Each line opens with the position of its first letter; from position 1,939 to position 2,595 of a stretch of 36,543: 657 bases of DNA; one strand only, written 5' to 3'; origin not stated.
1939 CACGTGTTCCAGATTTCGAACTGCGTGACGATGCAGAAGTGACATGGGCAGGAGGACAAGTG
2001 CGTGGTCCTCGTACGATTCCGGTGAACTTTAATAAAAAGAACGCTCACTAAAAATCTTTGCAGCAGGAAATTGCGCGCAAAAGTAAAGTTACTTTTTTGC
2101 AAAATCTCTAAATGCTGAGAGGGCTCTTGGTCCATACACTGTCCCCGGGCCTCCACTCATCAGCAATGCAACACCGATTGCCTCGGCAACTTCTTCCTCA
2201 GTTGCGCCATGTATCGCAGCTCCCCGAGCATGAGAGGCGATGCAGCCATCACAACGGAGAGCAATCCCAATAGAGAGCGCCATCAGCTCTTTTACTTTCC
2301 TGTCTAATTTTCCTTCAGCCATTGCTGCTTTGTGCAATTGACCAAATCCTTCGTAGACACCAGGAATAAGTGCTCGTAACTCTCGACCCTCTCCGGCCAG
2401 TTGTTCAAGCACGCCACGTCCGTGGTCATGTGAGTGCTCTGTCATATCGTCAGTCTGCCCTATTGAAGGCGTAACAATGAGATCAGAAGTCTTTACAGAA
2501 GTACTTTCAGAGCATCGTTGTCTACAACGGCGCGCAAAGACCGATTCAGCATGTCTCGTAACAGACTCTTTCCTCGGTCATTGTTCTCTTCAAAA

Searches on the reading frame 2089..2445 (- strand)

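Call 9: search_protein_families(library=pfam, proteins=[window:2089-2445:-], max_evalue=0.001)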
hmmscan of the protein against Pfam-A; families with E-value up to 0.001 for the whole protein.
window:2089-2445:- (118 aa): 1 family
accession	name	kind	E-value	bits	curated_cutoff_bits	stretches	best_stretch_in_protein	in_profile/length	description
PF02627.25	CMD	-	2.2e-20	72.9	23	1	28-104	1-77/84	Carboxymuconolactone decarboxylase family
